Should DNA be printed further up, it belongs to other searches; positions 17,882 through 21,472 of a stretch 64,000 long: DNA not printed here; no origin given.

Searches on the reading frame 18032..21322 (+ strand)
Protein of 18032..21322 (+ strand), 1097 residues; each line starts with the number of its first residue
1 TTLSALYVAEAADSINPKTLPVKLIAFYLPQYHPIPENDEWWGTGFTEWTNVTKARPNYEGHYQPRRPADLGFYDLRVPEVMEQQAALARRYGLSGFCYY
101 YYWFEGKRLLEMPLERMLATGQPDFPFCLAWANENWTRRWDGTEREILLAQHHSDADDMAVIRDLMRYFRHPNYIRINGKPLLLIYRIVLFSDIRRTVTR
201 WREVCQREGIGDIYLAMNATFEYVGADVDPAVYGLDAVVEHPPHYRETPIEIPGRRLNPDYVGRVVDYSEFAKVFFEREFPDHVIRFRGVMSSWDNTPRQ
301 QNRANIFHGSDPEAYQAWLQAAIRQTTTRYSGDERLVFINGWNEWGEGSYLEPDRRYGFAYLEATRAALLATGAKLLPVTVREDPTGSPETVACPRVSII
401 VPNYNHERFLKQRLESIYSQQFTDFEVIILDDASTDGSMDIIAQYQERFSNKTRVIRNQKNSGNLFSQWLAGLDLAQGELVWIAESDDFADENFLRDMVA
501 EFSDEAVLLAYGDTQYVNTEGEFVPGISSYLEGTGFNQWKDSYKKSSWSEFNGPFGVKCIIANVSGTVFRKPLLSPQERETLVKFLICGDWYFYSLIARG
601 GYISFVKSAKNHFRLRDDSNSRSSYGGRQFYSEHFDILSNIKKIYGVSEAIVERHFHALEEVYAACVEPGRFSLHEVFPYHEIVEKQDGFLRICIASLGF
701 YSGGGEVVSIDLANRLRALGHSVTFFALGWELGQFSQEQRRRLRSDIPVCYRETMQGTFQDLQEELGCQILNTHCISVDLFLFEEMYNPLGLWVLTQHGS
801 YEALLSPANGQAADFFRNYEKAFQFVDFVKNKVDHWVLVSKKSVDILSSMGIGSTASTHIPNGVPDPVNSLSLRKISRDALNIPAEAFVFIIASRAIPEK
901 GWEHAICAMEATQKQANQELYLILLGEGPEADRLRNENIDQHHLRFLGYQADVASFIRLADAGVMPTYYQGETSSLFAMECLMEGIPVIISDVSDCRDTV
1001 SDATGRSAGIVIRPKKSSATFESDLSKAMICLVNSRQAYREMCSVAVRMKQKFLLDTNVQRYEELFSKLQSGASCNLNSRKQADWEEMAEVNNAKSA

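Call 16: find_homologous_proteins(query=window:18032-21322:+)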
Query window:18032-21322:+ (1097 aa): 7999 proteins with E <= 0.001 among 8000 candidates; the best 120 are listed.
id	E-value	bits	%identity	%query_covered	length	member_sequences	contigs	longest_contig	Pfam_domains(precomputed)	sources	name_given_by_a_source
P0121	0.0e+0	2564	100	100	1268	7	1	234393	PF13506.14,PF13641.13,PF00534.27,PF14307.13,PF13439.13,PF00535.33,PF13692.13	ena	-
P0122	0.0e+0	1406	57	97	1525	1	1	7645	PF13506.14,PF13641.13,PF00534.27,PF14307.13,PF13439.13,PF00535.33,PF13692.13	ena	-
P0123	0.0e+0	1395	57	97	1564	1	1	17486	PF13506.14,PF13641.13,PF00534.27,PF14307.13,PF13439.13,PF00535.33,PF13692.13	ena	-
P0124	0.0e+0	1387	56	97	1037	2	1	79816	PF13506.14,PF13641.13,PF00534.27,PF14307.13,PF13439.13,PF00535.33,PF13692.13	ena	-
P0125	0.0e+0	1383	57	97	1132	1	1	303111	PF10111.15,PF13506.14,PF13641.13,PF00534.27,PF14307.13,PF13439.13,PF00535.33,PF13692.13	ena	-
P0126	6.5e-273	926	52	33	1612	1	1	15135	PF10111.15,PF13506.14,PF13641.13,PF00534.27,PF14307.13,PF13439.13,PF00535.33,PF20706.4,PF13692.13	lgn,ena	-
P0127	4.1e-270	917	49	33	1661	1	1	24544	PF10111.15,PF13506.14,PF13641.13,PF00534.27,PF14307.13,PF00535.33,PF13692.13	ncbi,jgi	jgi:lipopolysaccharide biosynthesis protein/glycosyltransferase involved in cell wall biosynthesis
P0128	4.5e-270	917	62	32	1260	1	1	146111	PF10111.15,PF13641.13,PF14307.13,PF00535.33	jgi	-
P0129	3.4e-269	914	50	33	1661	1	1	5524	PF13641.13,PF00534.27,PF14307.13,PF00535.33,PF13692.13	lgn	-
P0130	8.8e-269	913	48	33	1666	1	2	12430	PF13506.14,PF13641.13,PF00534.27,PF14307.13,PF00535.33,PF13692.13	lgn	-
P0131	6.2e-267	906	49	33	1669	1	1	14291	PF10111.15,PF13641.13,PF00534.27,PF14307.13,PF00535.33,PF13692.13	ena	-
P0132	4.1e-266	904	62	32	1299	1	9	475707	PF10111.15,PF13641.13,PF14307.13,PF00535.33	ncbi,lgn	ncbi:MAG: glycoside hydrolase family 99-like domain-containing protein [Candidatus Binatia bacterium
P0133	8.3e-265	899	48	34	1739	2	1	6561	PF10111.15,PF13506.14,PF13641.13,PF00534.27,PF14307.13,PF00535.33,PF13692.13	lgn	-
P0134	1.0e-264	899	-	-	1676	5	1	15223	PF13506.14,PF13641.13,PF00534.27,PF14307.13,PF00535.33,PF13692.13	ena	-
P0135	3.0e-264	898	47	35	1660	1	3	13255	PF13506.14,PF13641.13,PF00534.27,PF14307.13,PF16994.12,PF00535.33,PF13692.13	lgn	-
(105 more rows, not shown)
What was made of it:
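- The same polymerase block occurs with methyltransferase domains in place of the sulfotransferase (call 16). Methyltransferase domains, which are known terminator chemistry, replace the sulfotransferase on the same polymerase block (call 16).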

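Call 18: list_cluster_members(proteins=[P0121])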
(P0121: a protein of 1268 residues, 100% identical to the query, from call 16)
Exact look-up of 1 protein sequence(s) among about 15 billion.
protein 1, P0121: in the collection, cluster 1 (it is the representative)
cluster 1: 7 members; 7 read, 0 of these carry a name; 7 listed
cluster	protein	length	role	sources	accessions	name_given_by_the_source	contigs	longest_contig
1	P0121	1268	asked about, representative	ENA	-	-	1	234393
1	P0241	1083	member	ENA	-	-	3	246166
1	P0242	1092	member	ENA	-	-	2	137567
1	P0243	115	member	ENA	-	-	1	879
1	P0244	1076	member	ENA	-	-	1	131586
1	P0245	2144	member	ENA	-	-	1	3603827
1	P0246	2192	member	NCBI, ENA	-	-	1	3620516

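Call 19: find_encoding_contigs(protein=P0121, flank=10000, max_places=10)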
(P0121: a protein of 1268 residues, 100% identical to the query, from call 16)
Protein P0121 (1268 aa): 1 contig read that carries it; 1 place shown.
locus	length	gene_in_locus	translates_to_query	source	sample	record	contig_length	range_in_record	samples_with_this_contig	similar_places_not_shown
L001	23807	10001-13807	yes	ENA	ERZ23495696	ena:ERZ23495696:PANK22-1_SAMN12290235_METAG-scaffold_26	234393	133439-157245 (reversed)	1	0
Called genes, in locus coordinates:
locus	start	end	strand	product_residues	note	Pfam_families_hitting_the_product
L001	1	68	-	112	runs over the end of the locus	PF00543:P-II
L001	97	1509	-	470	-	PF07642:BBP2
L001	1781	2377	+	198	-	-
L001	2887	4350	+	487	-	PF00575:S1 (weak), PF21710:Spt6_S1 (faint), PF13509:S1_2 (faint), PF00575:S1, PF23459:S1_RRP5, PF00575:S1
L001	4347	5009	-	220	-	PF00834:Ribul_P_3_epim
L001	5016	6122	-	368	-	PF04909:Amidohydro_2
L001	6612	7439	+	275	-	PF01061:ABC2_membrane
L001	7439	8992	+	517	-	PF13476:AAA_23 (faint), PF13555:AAA_29 (faint), PF00005:ABC_tran, PF13191:AAA_16 (faint), PF13166:AAA_13 (faint), PF13238:AAA_18 (faint), PF13304:AAA_21 (faint), PF00005:ABC_tran, +1 more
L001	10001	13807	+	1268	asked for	PF14307:Glyco_tran_WbsX, PF13506:Glyco_transf_21, PF00535:Glycos_transf_2, PF13641:Glyco_tranf_2_3, PF13439:Glyco_transf_4, PF00534:Glycos_transf_1, PF13692:Glyco_trans_1_4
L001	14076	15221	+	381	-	PF13640:2OG-FeII_Oxy_3, PF13661:2OG-FeII_Oxy_4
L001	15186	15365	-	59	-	-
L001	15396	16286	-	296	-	PF03091:CutA1 (weak), PF01713:Smr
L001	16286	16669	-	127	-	PF05768:Glrx-like (weak), PF03091:CutA1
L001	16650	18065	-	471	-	PF01595:CNNM, PF00571:CBS, PF03471:CorC_HlyC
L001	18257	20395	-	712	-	PF00155:Aminotran_1_2, PF00266:Aminotran_5 (weak), PF01041:DegT_DnrJ_EryC1 (weak), PF08245:Mur_ligase_M (weak)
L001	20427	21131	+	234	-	-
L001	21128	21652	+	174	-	-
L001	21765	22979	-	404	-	PF13472:Lipase_GDSL_2 (faint)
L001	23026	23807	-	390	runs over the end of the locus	-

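Call 22: find_encoding_contigs(protein=P0245, flank=10000, max_places=4)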
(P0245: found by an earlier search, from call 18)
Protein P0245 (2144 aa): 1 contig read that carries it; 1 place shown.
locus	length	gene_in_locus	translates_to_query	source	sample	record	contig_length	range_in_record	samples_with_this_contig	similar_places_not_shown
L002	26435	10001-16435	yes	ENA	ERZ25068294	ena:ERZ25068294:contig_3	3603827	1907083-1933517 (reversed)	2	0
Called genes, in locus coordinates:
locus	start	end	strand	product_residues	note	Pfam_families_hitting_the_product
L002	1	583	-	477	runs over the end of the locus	PF00909:Ammonium_transp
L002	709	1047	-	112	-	PF00543:P-II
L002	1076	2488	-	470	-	PF07642:BBP2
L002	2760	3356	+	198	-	-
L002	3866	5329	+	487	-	PF00575:S1 (weak), PF21710:Spt6_S1 (faint), PF13509:S1_2 (faint), PF00575:S1, PF23459:S1_RRP5, PF00575:S1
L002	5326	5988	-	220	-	PF00834:Ribul_P_3_epim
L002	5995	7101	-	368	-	PF04909:Amidohydro_2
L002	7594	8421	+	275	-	PF01061:ABC2_membrane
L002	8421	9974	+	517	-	PF13476:AAA_23 (faint), PF13555:AAA_29 (faint), PF00005:ABC_tran, PF13191:AAA_16 (faint), PF13166:AAA_13 (faint), PF13238:AAA_18 (faint), PF13304:AAA_21 (faint), PF00005:ABC_tran, +1 more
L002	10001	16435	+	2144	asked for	PF13469:Sulfotransfer_3 (weak), PF14307:Glyco_tran_WbsX, PF00535:Glycos_transf_2, PF13506:Glyco_transf_21, PF13641:Glyco_tranf_2_3, PF13439:Glyco_transf_4, PF00534:Glycos_transf_1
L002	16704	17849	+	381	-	PF13640:2OG-FeII_Oxy_3, PF13661:2OG-FeII_Oxy_4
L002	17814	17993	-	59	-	-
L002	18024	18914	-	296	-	PF03091:CutA1 (weak), PF01713:Smr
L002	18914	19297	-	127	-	PF05768:Glrx-like (weak), PF03091:CutA1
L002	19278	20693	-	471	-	PF01595:CNNM, PF00571:CBS, PF03471:CorC_HlyC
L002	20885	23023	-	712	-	PF00155:Aminotran_1_2, PF00266:Aminotran_5 (weak), PF01041:DegT_DnrJ_EryC1 (weak), PF08245:Mur_ligase_M (weak)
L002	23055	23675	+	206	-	-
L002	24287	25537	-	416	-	PF13472:Lipase_GDSL_2 (faint)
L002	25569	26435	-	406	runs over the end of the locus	PF13472:Lipase_GDSL_2 (faint)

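Call 23: find_encoding_contigs(protein=P0246, flank=3000, max_places=4)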
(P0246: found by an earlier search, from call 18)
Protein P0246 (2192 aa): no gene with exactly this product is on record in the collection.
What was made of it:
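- Tried and rejected: An exact look-up of P0246 for its contig failed (call 23).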

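Call 35: find_encoding_contigs(protein=P0241, flank=8000, max_places=5)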
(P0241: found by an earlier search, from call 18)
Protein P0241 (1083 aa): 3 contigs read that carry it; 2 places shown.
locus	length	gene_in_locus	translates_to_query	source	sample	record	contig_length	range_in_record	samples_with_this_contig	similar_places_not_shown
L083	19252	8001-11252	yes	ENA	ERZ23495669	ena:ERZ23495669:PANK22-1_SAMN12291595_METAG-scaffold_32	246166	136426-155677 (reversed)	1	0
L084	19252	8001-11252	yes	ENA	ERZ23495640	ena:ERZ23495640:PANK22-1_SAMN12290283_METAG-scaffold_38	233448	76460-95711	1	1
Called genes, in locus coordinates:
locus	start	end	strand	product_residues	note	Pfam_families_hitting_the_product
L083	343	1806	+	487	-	PF00575:S1 (weak), PF21710:Spt6_S1 (faint), PF13509:S1_2 (faint), PF00575:S1, PF23459:S1_RRP5, PF00575:S1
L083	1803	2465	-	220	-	PF00834:Ribul_P_3_epim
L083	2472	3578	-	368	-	PF04909:Amidohydro_2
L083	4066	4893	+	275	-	PF01061:ABC2_membrane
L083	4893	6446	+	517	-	PF13476:AAA_23 (faint), PF13555:AAA_29 (faint), PF00005:ABC_tran, PF13191:AAA_16 (faint), PF13166:AAA_13 (faint), PF13238:AAA_18 (faint), PF13304:AAA_21 (faint), PF00005:ABC_tran, +1 more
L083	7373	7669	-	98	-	-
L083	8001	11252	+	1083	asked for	PF14307:Glyco_tran_WbsX, PF13506:Glyco_transf_21, PF00535:Glycos_transf_2, PF13641:Glyco_tranf_2_3, PF13439:Glyco_transf_4, PF00534:Glycos_transf_1, PF13692:Glyco_trans_1_4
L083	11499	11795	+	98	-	-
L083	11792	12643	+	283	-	PF13640:2OG-FeII_Oxy_3, PF13661:2OG-FeII_Oxy_4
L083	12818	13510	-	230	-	PF01713:Smr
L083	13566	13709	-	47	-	PF03091:CutA1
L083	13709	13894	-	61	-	PF03091:CutA1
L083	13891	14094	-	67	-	PF05768:Glrx-like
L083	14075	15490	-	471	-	PF01595:CNNM, PF00571:CBS, PF03471:CorC_HlyC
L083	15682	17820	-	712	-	PF00155:Aminotran_1_2, PF00266:Aminotran_5 (weak), PF01041:DegT_DnrJ_EryC1 (faint), PF08245:Mur_ligase_M (weak)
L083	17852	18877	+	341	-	-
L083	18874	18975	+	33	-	-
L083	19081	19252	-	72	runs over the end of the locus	-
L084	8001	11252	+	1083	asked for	PF14307:Glyco_tran_WbsX, PF13506:Glyco_transf_21, PF00535:Glycos_transf_2, PF13641:Glyco_tranf_2_3, PF13439:Glyco_transf_4, PF00534:Glycos_transf_1, PF13692:Glyco_trans_1_4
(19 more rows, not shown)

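Call 36: find_encoding_contigs(protein=P0242, flank=8000, max_places=5)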
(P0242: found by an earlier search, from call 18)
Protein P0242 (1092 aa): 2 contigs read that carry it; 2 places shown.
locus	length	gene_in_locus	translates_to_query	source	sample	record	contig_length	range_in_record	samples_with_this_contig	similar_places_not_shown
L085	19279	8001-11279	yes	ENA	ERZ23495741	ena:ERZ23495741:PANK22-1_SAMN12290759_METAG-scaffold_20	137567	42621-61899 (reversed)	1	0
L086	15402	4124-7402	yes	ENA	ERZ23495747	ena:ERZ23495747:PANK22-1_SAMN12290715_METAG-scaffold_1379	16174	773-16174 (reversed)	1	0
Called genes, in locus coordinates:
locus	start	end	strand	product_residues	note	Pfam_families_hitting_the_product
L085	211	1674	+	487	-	PF00575:S1 (weak), PF21710:Spt6_S1 (faint), PF13509:S1_2 (faint), PF00575:S1, PF23459:S1_RRP5, PF00575:S1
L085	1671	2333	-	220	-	PF00834:Ribul_P_3_epim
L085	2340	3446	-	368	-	PF04909:Amidohydro_2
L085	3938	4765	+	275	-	PF01061:ABC2_membrane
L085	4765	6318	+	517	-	PF13476:AAA_23 (faint), PF13555:AAA_29 (faint), PF00005:ABC_tran, PF13191:AAA_16 (faint), PF13166:AAA_13 (faint), PF13238:AAA_18 (faint), PF13304:AAA_21 (faint), PF00005:ABC_tran, +1 more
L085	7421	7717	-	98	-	-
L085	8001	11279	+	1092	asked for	PF14307:Glyco_tran_WbsX, PF13506:Glyco_transf_21, PF00535:Glycos_transf_2, PF13641:Glyco_tranf_2_3, PF13439:Glyco_transf_4, PF00534:Glycos_transf_1, PF13692:Glyco_trans_1_4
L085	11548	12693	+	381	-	PF13640:2OG-FeII_Oxy_3, PF13661:2OG-FeII_Oxy_4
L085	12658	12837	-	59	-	-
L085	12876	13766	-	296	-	PF03091:CutA1 (weak), PF01713:Smr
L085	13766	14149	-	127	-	PF05768:Glrx-like (weak), PF03091:CutA1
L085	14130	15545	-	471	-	PF01595:CNNM, PF00571:CBS, PF03471:CorC_HlyC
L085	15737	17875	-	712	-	PF00155:Aminotran_1_2, PF00266:Aminotran_5 (weak), PF01041:DegT_DnrJ_EryC1 (weak), PF08245:Mur_ligase_M (weak)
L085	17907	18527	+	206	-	-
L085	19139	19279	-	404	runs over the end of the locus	-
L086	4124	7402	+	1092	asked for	PF14307:Glyco_tran_WbsX, PF13506:Glyco_transf_21, PF00535:Glycos_transf_2, PF13641:Glyco_tranf_2_3, PF13439:Glyco_transf_4, PF00534:Glycos_transf_1, PF13692:Glyco_trans_1_4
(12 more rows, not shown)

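Call 37: find_encoding_contigs(protein=P0244, flank=8000, max_places=5)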
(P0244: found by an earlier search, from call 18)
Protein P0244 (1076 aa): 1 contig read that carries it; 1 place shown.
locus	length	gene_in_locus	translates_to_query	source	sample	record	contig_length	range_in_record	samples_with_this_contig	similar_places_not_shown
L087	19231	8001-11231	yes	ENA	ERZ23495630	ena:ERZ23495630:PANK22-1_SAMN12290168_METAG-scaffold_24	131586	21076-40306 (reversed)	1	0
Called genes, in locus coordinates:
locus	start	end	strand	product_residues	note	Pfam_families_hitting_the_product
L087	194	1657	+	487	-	PF00575:S1 (weak), PF21710:Spt6_S1 (faint), PF13509:S1_2 (faint), PF00575:S1, PF23459:S1_RRP5, PF00575:S1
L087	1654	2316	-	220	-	PF00834:Ribul_P_3_epim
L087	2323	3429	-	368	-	PF04909:Amidohydro_2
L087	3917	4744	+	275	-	PF01061:ABC2_membrane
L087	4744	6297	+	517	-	PF13476:AAA_23 (faint), PF13555:AAA_29 (faint), PF00005:ABC_tran, PF13191:AAA_16 (faint), PF13166:AAA_13 (faint), PF13238:AAA_18 (faint), PF13304:AAA_21 (faint), PF00005:ABC_tran, +1 more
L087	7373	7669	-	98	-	-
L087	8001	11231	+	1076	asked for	PF14307:Glyco_tran_WbsX, PF13506:Glyco_transf_21, PF00535:Glycos_transf_2, PF13641:Glyco_tranf_2_3, PF13439:Glyco_transf_4, PF00534:Glycos_transf_1, PF13692:Glyco_trans_1_4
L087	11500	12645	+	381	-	PF13640:2OG-FeII_Oxy_3, PF13661:2OG-FeII_Oxy_4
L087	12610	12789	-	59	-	-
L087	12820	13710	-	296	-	PF03091:CutA1 (weak), PF01713:Smr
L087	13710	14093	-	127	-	PF05768:Glrx-like (weak), PF03091:CutA1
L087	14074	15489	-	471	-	PF01595:CNNM, PF00571:CBS, PF03471:CorC_HlyC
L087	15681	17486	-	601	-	PF00155:Aminotran_1_2, PF01041:DegT_DnrJ_EryC1 (faint), PF08245:Mur_ligase_M (weak)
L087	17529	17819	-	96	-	-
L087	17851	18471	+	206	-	-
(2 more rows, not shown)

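Call 42: search_solved_structures(query=window:18032-21322:+, max_evalue=0.001)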
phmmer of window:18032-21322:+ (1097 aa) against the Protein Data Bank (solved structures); distinct sequences matched with E-value up to 0.001: 22.
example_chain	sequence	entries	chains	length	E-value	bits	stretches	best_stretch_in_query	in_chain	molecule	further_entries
2z87_A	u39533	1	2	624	1.6e-15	59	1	392-524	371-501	Chondroitin synthase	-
2z86_A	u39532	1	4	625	1.6e-15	59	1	392-524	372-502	Chondroitin synthase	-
5hea_A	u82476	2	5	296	3.9e-14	54.4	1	397-505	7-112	Putative glycosyltransferase (GalT1)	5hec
3bcv_A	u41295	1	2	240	6e-14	53.8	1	394-498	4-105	Putative glycosyltransferase protein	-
5tze_C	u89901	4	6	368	6.5e-14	53.6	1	397-505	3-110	Glycosyl transferase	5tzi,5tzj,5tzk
5tz8_A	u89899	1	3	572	1.4e-13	52.5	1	397-505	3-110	Glycosyl transferase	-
6h1j_A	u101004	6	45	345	3.5e-09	38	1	395-500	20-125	Probable ss-1,3-N-acetylglucosaminyltransferase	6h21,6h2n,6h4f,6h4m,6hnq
8vh7_A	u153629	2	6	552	5e-09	37.5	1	392-492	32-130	Heparosan synthase B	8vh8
8viw_A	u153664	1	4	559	5.1e-09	37.4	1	392-492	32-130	Heparosan synthase B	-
6yv7_A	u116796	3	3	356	3.1e-08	34.9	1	388-488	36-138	Glycosyl transferase, family 2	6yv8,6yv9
6yv7_B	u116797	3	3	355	3.1e-08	34.9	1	388-488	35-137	Glycosyl transferase, family 2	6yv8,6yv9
6p61_A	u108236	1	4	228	4.8e-08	34.2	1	394-496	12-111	Glycosyltransferase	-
1h7l_A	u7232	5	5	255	1.4e-07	32.7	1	395-523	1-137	SPORE COAT POLYSACCHARIDE BIOSYNTHESIS PROTEIN SPSA | PROTEIN (SPORE COAT POLYSACCHARIDE BIOSYNTHESIS PROTEIN SPSA)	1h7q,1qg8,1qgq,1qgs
9omj_A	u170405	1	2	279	4.6e-06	27.6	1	397-510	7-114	Glycosyltransferase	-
9omm_A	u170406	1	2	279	4.7e-06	27.6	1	397-510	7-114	Glycosyltransferase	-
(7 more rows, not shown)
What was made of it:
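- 19223..19615 (+): GT2 glycosyltransferase domain (core matched by Pfam). PDB sequence hits include chondroitin synthase, TarS-like GT2 enzymes and others (call 42).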
